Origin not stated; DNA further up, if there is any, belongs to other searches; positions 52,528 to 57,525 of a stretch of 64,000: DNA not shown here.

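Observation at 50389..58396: Orphan operon built around a 1,565-aa HD / NadD-like nucleotidyltransferase / GNAT-like / PRTase-like fusion protein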

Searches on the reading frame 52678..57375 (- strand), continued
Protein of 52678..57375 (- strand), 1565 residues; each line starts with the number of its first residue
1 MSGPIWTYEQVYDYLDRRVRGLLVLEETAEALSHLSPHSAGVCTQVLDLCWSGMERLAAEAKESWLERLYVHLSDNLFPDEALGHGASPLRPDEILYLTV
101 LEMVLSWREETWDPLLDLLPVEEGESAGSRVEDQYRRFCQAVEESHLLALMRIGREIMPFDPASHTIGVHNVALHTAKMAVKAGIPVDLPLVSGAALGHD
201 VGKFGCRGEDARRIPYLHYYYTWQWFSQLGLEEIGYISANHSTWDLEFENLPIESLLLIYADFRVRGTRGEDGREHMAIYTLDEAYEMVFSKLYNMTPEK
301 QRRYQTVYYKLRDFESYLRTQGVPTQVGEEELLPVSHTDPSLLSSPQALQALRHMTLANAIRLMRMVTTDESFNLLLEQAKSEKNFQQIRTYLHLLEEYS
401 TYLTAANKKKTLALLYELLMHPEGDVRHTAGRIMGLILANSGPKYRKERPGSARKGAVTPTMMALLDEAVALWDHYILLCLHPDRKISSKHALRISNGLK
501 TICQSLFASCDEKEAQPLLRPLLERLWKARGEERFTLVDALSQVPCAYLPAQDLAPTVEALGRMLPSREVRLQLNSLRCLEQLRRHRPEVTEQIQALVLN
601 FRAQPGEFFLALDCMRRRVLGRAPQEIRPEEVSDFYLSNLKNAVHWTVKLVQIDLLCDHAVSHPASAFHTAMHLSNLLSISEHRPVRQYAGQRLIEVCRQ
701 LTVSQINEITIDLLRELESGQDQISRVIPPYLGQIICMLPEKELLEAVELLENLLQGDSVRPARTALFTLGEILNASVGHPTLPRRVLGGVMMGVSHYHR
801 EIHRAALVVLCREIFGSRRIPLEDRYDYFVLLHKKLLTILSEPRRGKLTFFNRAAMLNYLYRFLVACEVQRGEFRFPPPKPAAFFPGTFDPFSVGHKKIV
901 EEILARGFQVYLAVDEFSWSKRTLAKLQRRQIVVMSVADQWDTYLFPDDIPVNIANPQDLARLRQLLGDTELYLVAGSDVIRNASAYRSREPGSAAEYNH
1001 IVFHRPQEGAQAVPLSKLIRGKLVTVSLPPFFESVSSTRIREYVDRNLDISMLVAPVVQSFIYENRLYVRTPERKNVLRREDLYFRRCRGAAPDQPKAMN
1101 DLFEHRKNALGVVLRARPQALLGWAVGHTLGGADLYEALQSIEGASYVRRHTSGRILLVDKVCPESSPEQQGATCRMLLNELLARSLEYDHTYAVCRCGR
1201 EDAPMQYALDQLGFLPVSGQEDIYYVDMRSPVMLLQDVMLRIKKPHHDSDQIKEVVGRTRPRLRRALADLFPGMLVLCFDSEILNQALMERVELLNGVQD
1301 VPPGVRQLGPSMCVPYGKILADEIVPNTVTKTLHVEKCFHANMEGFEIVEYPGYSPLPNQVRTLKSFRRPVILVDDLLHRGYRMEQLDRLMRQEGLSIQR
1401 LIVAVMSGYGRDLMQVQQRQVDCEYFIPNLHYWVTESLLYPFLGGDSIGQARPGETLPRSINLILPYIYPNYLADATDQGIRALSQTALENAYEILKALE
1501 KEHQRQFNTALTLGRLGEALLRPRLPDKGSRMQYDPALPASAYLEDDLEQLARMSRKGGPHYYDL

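Call 12: find_related_loci(query=A1, collection=genome_contigs, flank=10000)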
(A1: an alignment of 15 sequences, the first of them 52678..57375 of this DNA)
Query A1 (1565 aa) in genome_contigs; peptide patterns used: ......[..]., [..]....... (x = any residue, [..] = any of these).
599 stretches matched a pattern (row limit reached: there are more); 584 encode a relative of the query (tblastn E <= 1e-3); the best 80 are kept; 80 distinct loci.
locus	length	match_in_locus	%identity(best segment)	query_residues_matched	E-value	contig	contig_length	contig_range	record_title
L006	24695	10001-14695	86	1-1565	0e+0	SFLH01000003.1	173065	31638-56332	MAG: Clostridiales bacterium isolate W2P13.006 Contig4, whole genome shotgun sequence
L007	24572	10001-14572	70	35-1562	0e+0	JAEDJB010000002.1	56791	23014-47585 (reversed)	MAG: Oscillospiraceae bacterium isolate MAG177 NODE_385_length_56791_cov_17.199450, whole genome shotgun sequence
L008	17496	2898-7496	61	21-1557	0e+0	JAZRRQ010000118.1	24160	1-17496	MAG: Vescimonas sp. isolate T1900045352_YK20190042.MAGScoT_cleanbin_000086 SGB_6766_k141_343069, whole genome shotgun se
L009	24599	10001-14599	62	21-1557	0e+0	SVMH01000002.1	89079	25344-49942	MAG: Oscillospiraceae bacterium isolate SIG508 NODE_6306_length_89079_cov_2.079515, whole genome shotgun sequence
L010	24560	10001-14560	61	32-1556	0e+0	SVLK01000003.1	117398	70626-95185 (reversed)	MAG: Oscillospiraceae bacterium isolate SIG485 NODE_3731_length_117398_cov_2.967085, whole genome shotgun sequence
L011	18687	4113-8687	62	26-1556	0e+0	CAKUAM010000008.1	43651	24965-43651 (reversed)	MAG: uncultured Oscillospiraceae bacterium isolate REFINED_METABAT215_TOP10_CONTIGS_1500_ASSEMBLY_K77_MERGED__Nepal_MoBi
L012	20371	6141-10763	61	16-1559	0e+0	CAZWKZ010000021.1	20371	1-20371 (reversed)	MAG TPA_asm: uncultured Oscillospiraceae bacterium isolate SRP222994_co1_549 genome assembly, contig: NODE_5402_length_2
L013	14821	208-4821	61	2-1556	0e+0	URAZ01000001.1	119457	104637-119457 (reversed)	uncultured Clostridiales bacterium isolate UMGS830 genome assembly, contig: NODE_27_length_119457_cov_8.341464, whole ge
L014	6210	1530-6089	62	32-1556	0e+0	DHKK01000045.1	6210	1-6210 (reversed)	MAG TPA_asm: Clostridiales bacterium UBA4696 UBA4696_contig_40560, whole genome shotgun sequence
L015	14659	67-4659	60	20-1560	0e+0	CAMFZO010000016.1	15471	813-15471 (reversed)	MAG: uncultured Clostridia bacterium isolate SRR15725432_bin.14_metaWRAP_v1.3_MAG genome assembly, contig: ERZ10622456.3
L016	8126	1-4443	60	73-1560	0e+0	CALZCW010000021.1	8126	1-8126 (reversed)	MAG: uncultured Clostridia bacterium isolate SRR14474050_bin.21_metaWRAP_v1.3_MAG genome assembly, contig: ERZ9423997.30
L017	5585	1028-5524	59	53-1557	0e+0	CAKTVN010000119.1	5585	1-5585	MAG: uncultured Oscillospiraceae bacterium isolate REFINED_METABAT215_TOP10_CONTIGS_1500_ASSEMBLY_K77_MERGED__Hadza_PheC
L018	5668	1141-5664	59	30-1551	0e+0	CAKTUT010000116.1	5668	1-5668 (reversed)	MAG: uncultured Oscillospiraceae bacterium isolate REFINED_METABAT215_TOP10_CONTIGS_1500_ASSEMBLY_K77_MERGED__Hadza_MoBi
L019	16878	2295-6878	59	19-1557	0e+0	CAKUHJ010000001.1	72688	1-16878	MAG: uncultured Oscillospiraceae bacterium isolate REFINED_METABAT215_TOP10_CONTIGS_1500_ASSEMBLY_K77_MERGED__Hadza_MoBi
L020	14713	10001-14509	60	49-1557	0e+0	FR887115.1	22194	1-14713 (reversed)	Firmicutes bacterium CAG:170 genomic scaffold, scf140, whole genome shotgun sequence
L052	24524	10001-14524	49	30-1555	0e+0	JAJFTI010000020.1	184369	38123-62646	MAG: Eubacteriales bacterium isolate bin.182 k141_4238285, whole genome shotgun sequence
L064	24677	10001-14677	39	42-1556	0e+0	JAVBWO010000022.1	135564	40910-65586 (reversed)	MAG: Bacillota bacterium isolate ZNE14_Bin80 all_Scaff012855, whole genome shotgun sequence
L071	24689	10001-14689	38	42-1556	0e+0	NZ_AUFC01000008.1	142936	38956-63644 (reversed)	Anaerovorax odorimutans DSM 5092 K292DRAFT_scaffold00006.6_C, whole genome shotgun sequence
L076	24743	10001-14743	38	17-1554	0e+0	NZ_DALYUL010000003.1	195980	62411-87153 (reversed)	MAG: Anaerotignum sp. isolate CTOTU47245 NODE_18_length_195980_cov_3.277693, whole genome shotgun sequence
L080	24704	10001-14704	37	30-1554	0e+0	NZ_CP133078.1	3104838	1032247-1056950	Anaerotignum sp. MB30-C6 chromosome, complete genome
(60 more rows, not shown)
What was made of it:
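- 52678..57375 (-): Giant gene, 1565 aa: HD - HEAT/ARM - nucleotidyltransferase - GNAT-fold - PRTase-fold. Call 12: >=584 species genomes.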

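Call 23: find_homologous_proteins(query=L080:9872-14719:+)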
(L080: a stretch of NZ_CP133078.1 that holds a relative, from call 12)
Query L080:9872-14719:+ (1616 aa): 7867 proteins with E <= 0.001 among 8000 candidates; the best 120 are listed.
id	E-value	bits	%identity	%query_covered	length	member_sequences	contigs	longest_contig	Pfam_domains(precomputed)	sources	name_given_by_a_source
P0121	0.0e+0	3652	99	100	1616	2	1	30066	PF01467.33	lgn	-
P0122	0.0e+0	3256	87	100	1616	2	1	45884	PF01467.33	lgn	-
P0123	0.0e+0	3251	87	100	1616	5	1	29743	PF01467.33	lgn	-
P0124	0.0e+0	3240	87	100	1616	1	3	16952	PF01467.33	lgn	-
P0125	0.0e+0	3179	85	100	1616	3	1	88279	PF01467.33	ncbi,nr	ncbi:MAG: hypothetical protein EOM28_04790 [Clostridia bacterium]|nr:hypothetical protein [Clostridi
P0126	0.0e+0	3151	84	100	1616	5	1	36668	PF01467.33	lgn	-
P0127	0.0e+0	3135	84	100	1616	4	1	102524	PF01467.33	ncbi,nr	ncbi:MAG: hypothetical protein PHU31_00590 [Anaerotignum sp.]|nr:hypothetical protein [Anaerotignum 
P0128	0.0e+0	3115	84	100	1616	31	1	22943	PF01467.33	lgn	-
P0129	0.0e+0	3079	83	100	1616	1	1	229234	PF01467.33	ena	-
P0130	0.0e+0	3022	81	100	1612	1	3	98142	PF01467.33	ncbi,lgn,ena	-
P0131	0.0e+0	2881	82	94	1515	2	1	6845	PF01467.33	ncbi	ncbi:MAG: nicotinate-nicotinamide nucleotide adenylyltransferase, partial [Anaerotignum sp.]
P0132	0.0e+0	2569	69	100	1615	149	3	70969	PF01467.33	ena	-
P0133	0.0e+0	2557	69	100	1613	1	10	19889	PF01467.33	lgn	-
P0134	0.0e+0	2521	68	100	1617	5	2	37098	PF01467.33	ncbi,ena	-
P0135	0.0e+0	2504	67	100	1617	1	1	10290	PF01467.33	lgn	-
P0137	0.0e+0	2462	66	100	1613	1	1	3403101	PF01467.33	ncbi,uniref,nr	ncbi:hypothetical protein [Chakrabartyella piscis]|uniref:nicotinate-nicotinamide nucleotide adenyly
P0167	0.0e+0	1968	55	100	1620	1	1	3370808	PF01467.33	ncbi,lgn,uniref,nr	ncbi:hypothetical protein [Sinanaerobacter sp. ZZT-01]|uniref:nicotinate-nicotinamide nucleotide ade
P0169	0.0e+0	1958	54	100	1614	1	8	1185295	PF01467.33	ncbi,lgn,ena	-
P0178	0.0e+0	1852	52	100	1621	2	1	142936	PF01467.33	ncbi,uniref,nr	ncbi:nicotinate-nicotinamide nucleotide adenylyltransferase [Anaerovorax odorimutans]|uniref:nicotin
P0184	0.0e+0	1804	51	99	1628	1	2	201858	PF01467.33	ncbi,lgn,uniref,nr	ncbi:hypothetical protein [Sinanaerobacter chloroacetimidivorans]|uniref:nicotinate-nucleotide adeny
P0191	0.0e+0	1767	50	99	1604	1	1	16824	PF23227.2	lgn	-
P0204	0.0e+0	1741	49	99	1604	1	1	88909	PF01467.33,PF23227.2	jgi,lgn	jgi:nicotinic acid mononucleotide adenylyltransferase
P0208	0.0e+0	1737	49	100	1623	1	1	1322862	PF01467.33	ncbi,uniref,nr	ncbi:nicotinate-nicotinamide nucleotide adenylyltransferase [Clostridium aminobutyricum]|uniref:nico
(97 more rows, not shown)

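Call 30: search_protein_families(library=pfam, proteins=[P0121, P0137, P0178, P0191, P0204, P0208], max_evalue=0.05)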
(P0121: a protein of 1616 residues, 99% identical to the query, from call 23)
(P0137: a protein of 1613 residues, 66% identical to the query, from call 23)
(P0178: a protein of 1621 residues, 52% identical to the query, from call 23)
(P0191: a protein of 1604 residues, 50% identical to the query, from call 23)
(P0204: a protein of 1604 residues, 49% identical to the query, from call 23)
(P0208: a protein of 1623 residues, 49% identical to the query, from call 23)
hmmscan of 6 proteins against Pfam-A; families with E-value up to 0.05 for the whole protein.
P0121 (1616 aa): 2 families
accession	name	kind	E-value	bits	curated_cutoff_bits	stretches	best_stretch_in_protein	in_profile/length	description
PF01467.32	CTP_transf_like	-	2.1e-08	34.9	21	1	920-1082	1-132/133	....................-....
PF08557.15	Lipid_DES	-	0.022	14.6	23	0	951-969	3-21/37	Sphingolipid Delta4-desaturase (DES)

P0137 (1613 aa): 3 families
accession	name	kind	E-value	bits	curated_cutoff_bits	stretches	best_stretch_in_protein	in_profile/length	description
PF01467.32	CTP_transf_like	-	2.7e-08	34.5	21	1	920-1078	1-132/133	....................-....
PF08557.15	Lipid_DES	-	0.0011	18.7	23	1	950-967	2-19/37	Sphingolipid Delta4-desaturase (DES)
PF01966.28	HD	-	0.025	15.3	22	0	180-279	2-111/116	HD domain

P0178 (1621 aa): 1 family
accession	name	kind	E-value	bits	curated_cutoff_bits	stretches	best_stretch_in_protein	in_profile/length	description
PF01467.32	CTP_transf_like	-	5.4e-06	27.1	21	1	919-1084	1-132/133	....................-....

P0191 (1604 aa): 3 families
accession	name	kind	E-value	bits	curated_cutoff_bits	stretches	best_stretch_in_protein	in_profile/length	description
PF01467.32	CTP_transf_like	-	0.00013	22.6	21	1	911-1067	1-132/133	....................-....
PF25801.1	HEAT_GCN1_C_2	-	0.0027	17.6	27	0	559-642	114-198/288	Stalled ribosome sensor GCN1-like, HEAT repeats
PF02985.28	HEAT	-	0.048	14.4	23.5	0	432-458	2-28/31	HEAT repeat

P0204 (1604 aa): 1 family
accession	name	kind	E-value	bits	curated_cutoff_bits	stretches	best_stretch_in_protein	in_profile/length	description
PF01467.32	CTP_transf_like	-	1.5e-07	32.1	21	1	910-1066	1-132/133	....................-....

P0208 (1623 aa): 1 family
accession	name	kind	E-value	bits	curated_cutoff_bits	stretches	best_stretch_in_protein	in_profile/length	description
PF01467.32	CTP_transf_like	-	1.5e-06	28.9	21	1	918-1083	1-132/133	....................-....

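Call 34: find_encoding_contigs(protein=P0208, flank=10000, max_places=1)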
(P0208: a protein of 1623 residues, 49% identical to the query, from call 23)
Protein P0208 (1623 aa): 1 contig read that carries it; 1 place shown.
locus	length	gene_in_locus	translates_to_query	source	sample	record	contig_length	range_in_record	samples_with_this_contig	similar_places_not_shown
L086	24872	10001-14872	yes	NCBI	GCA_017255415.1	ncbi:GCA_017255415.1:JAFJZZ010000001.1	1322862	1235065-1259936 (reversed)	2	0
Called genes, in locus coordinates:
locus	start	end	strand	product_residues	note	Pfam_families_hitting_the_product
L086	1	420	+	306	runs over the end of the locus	PF00294:PfkB, PF08543:Phos_pyr_kin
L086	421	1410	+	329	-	PF03747:ADP_ribosyl_GH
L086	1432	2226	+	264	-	PF21088:MS_channel_1st, PF00924:MS_channel_2nd, PF21082:MS_channel_3rd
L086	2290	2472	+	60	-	-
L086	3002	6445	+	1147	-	PF00289:Biotin_carb_N, PF02786:CPSase_L_D2, PF07478:Dala_Dala_lig_C, PF02785:Biotin_carb_C, PF00682:HMGL-like, PF02436:PYC_OADA, PF00364:Biotin_lipoyl, PF25917:BSH_RND, +4 more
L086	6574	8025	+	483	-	PF01276:OKR_DC_1, PF01212:Beta_elim_lyase (weak), PF00155:Aminotran_1_2, PF00266:Aminotran_5 (weak), PF01041:DegT_DnrJ_EryC1 (weak), PF05889:SepSecS (weak), PF03711:OKR_DC_1_C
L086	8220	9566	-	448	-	PF02812:ELFV_dehydrog_N, PF00208:ELFV_dehydrog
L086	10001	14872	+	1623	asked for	PF01467:CTP_transf_like (faint)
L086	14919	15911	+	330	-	PF00056:Ldh_1_N (weak)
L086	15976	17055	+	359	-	PF03358:FMN_red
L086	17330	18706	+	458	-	PF03448:MgtE_N, PF00571:CBS, PF01769:MgtE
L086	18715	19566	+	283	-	PF01256:Carb_kinase, PF08543:Phos_pyr_kin (weak)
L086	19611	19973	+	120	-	PF02452:PemK_toxin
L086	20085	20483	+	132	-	-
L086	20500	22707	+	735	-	PF18949:DUF5693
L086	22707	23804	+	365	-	PF04230:PS_pyruv_trans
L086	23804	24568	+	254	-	PF03808:Glyco_tran_WecG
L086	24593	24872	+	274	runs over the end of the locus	PF00456:Transketolase_N, PF13292:DXP_synthase_N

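Call 35: find_encoding_contigs(protein=P0137, flank=10000, max_places=1)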
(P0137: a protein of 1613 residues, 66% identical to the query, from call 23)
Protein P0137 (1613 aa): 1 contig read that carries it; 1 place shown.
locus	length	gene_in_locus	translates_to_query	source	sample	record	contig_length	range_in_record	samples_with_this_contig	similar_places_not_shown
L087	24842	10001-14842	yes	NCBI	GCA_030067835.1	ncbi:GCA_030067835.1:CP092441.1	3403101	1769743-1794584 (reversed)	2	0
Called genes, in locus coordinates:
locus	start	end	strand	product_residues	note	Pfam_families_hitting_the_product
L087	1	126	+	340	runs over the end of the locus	-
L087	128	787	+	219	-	PF00005:ABC_tran, PF02463:SMC_N, PF13304:AAA_21 (faint)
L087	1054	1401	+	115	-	PF01740:STAS, PF13466:STAS_2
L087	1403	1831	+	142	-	PF13581:HATPase_c_2, PF02518:HATPase_c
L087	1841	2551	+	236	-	PF04542:Sigma70_r2, PF04539:Sigma70_r3, PF08281:Sigma70_r4_2 (weak), PF04545:Sigma70_r4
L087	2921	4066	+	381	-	-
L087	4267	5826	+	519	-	PF00005:ABC_tran, PF13304:AAA_21 (faint), PF00005:ABC_tran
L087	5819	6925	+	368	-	PF02653:BPD_transp_2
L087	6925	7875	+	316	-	PF02653:BPD_transp_2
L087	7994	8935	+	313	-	PF01156:IU_nuc_hydro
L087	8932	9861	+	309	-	PF01156:IU_nuc_hydro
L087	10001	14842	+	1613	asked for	PF01467:CTP_transf_like (weak)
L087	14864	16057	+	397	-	-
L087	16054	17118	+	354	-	PF03358:FMN_red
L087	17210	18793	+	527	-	PF07969:Amidohydro_3, PF01979:Amidohydro_1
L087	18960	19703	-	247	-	PF01048:PNP_UDP_1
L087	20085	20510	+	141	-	PF04657:DMT_YdcZ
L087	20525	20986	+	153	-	PF04657:DMT_YdcZ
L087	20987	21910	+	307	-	PF00294:PfkB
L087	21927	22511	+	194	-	PF02525:Flavodoxin_2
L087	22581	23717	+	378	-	PF00149:Metallophos, PF12320:SbcD_C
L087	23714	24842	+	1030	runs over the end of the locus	PF13476:AAA_23, PF13555:AAA_29 (faint), PF13558:SbcC_Walker_B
